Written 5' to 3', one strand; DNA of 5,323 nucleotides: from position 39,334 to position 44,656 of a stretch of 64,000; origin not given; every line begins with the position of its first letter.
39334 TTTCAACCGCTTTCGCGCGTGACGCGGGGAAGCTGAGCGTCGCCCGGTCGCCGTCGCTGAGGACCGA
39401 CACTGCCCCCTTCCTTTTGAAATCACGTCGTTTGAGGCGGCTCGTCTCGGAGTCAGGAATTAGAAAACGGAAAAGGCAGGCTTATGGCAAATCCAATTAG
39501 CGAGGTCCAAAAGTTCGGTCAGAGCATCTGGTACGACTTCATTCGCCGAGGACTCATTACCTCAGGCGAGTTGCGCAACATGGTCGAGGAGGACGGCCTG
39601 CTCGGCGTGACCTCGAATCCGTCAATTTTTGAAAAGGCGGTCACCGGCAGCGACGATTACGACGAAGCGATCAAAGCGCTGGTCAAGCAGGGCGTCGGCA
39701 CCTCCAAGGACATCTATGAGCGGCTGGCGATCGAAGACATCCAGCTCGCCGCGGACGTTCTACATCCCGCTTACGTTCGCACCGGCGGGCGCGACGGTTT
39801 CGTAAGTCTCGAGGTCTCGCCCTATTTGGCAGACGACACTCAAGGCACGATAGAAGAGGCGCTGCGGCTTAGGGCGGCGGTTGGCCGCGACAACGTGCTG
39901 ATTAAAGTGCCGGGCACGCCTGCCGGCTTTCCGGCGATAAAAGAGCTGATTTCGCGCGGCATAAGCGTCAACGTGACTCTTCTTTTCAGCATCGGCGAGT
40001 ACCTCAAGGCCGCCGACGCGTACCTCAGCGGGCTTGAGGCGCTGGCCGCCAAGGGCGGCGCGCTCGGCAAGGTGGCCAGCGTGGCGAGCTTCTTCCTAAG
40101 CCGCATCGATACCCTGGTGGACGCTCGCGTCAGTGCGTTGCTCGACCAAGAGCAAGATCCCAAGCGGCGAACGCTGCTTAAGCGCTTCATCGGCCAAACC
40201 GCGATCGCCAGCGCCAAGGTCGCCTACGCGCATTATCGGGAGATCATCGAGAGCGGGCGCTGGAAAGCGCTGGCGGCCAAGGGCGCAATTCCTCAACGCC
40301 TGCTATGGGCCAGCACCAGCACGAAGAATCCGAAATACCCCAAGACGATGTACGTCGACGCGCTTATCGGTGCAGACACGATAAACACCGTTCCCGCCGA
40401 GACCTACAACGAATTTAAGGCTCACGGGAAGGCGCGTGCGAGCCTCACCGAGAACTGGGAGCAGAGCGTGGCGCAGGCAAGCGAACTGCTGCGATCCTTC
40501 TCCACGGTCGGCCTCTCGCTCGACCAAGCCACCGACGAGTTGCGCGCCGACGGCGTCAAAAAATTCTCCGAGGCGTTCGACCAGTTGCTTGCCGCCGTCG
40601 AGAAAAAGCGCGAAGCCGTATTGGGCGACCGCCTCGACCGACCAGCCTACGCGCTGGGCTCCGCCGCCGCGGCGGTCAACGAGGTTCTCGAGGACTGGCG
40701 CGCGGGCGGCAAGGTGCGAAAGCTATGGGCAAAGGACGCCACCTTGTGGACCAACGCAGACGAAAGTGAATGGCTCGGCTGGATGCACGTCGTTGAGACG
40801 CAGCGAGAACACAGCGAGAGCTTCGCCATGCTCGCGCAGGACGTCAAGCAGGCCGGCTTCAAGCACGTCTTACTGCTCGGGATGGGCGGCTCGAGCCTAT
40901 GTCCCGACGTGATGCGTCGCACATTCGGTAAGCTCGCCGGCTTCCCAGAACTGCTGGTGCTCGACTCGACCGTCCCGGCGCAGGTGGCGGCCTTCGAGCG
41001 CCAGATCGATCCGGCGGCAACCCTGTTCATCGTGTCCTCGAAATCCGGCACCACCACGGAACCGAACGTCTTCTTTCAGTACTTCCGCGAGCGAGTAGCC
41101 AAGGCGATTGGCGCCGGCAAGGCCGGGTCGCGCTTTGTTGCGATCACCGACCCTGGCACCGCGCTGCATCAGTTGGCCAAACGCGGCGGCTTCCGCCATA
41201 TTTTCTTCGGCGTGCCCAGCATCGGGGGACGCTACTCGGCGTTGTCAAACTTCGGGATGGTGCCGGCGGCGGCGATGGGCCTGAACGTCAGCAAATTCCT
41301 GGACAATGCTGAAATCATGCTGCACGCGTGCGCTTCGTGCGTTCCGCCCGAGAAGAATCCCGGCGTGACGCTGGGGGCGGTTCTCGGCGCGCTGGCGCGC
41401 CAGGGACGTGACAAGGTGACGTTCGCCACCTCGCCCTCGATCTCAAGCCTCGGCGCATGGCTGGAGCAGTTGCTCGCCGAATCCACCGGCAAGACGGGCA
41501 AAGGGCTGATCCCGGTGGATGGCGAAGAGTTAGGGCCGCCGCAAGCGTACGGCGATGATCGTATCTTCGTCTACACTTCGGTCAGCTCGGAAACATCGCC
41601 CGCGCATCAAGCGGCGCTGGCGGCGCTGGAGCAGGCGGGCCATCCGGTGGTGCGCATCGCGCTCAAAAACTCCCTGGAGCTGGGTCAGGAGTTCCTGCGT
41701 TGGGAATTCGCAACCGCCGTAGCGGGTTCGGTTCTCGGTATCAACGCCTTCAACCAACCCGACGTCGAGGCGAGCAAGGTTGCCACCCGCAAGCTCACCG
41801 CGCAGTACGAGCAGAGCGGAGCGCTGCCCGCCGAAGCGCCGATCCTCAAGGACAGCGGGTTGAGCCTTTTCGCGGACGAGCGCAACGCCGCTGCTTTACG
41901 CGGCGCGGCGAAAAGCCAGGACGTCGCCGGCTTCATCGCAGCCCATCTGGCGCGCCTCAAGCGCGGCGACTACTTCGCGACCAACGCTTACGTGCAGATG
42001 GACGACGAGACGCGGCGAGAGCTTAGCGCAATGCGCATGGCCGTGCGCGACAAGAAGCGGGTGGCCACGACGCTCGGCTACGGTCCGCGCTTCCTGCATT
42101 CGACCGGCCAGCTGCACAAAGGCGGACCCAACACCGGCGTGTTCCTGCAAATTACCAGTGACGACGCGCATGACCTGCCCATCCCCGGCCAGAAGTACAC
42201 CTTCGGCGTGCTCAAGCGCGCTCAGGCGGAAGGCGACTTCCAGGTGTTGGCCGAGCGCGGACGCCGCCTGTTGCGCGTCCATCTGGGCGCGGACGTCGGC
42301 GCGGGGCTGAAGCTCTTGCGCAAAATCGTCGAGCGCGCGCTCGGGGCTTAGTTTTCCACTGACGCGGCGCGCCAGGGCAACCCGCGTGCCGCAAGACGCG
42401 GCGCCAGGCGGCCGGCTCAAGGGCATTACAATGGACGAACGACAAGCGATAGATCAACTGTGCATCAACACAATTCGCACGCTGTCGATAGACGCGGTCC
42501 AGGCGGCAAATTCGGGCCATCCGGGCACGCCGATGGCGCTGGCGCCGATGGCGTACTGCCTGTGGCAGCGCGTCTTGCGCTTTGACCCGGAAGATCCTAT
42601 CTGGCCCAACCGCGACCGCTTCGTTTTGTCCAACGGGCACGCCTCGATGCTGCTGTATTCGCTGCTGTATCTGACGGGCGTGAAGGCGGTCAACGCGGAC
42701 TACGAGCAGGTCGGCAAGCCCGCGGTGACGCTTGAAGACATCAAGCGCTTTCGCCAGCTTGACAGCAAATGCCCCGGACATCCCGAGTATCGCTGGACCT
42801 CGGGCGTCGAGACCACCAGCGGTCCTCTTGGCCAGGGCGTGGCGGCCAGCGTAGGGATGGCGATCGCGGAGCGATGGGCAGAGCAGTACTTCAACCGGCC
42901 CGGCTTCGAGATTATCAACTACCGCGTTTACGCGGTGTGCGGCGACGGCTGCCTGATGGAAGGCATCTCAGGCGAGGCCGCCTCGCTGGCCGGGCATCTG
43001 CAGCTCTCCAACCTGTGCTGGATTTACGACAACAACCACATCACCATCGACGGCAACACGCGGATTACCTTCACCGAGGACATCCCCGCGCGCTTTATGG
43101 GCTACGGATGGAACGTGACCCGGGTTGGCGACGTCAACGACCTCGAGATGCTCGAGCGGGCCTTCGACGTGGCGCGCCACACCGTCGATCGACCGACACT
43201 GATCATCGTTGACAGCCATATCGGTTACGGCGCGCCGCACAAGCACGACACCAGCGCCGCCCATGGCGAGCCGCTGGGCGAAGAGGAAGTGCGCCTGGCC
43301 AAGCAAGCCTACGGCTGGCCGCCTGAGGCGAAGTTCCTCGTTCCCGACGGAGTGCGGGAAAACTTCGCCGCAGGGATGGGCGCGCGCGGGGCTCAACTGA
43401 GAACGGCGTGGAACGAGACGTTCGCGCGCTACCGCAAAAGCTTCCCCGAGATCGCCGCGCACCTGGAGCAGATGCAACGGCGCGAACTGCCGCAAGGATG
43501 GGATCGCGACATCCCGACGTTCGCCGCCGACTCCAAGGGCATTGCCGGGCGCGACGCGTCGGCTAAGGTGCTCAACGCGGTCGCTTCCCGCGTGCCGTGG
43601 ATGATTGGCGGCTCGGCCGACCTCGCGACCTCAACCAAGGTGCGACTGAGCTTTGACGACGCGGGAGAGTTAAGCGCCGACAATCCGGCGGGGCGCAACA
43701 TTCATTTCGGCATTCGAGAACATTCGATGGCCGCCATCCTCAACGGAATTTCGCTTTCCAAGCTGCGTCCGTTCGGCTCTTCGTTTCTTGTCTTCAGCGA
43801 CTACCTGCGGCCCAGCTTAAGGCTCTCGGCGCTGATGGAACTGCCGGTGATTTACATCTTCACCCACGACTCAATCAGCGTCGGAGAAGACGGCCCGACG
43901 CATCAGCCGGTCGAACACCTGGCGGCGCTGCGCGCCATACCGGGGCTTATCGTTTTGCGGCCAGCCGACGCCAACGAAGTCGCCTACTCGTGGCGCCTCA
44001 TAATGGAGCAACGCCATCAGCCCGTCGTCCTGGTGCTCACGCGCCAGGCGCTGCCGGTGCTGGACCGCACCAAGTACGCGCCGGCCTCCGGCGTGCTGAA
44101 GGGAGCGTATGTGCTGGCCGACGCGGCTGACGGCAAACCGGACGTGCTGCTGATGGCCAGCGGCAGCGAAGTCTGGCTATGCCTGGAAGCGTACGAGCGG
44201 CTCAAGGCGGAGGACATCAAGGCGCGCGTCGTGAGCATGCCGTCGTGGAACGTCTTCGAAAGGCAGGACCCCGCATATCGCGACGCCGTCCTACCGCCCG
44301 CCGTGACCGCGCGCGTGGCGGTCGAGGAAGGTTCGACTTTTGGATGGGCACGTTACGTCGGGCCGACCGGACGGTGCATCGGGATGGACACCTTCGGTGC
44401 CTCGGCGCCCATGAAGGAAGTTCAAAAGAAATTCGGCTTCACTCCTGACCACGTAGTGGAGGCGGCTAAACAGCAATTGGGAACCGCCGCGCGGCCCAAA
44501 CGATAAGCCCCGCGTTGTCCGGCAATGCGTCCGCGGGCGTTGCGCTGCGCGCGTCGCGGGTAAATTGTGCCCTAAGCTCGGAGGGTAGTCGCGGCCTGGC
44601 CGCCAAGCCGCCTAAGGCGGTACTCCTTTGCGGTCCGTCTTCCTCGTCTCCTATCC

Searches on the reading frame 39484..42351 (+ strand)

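Call 15: search_protein_families(library=pfam, proteins=[window:39484-42351:+])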
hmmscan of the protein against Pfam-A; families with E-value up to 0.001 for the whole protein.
window:39484-42351:+ (955 aa): 2 families
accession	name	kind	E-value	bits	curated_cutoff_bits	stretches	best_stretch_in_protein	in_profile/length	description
PF00923.25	TAL_FSA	-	2.3e-83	280.3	27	1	15-371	1-284/285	Transaldolase/Fructose-6-phosphate aldolase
PF00342.24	PGI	-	1.3e-18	67.4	22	1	459-671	96-309/486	Phosphoglucose isomerase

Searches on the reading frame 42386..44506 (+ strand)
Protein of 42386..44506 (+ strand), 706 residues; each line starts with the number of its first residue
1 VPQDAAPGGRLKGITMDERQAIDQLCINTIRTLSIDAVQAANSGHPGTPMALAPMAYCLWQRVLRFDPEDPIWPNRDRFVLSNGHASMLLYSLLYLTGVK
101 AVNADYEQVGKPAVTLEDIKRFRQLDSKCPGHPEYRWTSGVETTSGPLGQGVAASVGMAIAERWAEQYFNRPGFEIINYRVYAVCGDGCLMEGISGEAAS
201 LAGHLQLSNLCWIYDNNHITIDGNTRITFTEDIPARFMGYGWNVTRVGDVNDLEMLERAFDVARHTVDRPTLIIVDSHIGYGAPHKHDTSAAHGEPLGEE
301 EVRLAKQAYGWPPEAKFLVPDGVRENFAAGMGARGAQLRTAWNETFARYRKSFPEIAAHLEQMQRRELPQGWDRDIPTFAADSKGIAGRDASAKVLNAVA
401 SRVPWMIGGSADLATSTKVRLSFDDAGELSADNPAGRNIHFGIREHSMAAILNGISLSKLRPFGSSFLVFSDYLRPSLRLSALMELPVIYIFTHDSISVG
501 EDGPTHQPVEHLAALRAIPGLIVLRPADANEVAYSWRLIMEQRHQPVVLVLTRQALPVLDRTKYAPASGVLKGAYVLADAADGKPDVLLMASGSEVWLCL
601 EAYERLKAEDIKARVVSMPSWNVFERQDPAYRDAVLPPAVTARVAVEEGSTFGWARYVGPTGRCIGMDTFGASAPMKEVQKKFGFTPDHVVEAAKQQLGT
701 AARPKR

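Call 15: search_protein_families(library=pfam, proteins=[window:42386-44506:+])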
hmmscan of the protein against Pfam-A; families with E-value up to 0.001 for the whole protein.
window:42386-44506:+ (706 aa): 4 families
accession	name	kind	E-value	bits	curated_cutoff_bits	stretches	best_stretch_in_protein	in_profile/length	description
PF00456.26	Transketolase_N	-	2.1e-129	431.7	22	1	22-369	1-334/334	Transketolase, thiamine diphosphate binding domain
PF02779.29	Transket_pyr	-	3.7e-49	167.1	27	1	385-557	2-173/174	Transketolase, pyrimidine binding domain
PF22613.1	Transketolase_C_1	-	2.7e-43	147.2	27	1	573-686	1-113/113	Transketolase-like TK C-terminal domain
PF02780.25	Transketolase_C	-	2.1e-13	50.7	25.9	1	584-690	9-124/124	Transketolase, C-terminal domain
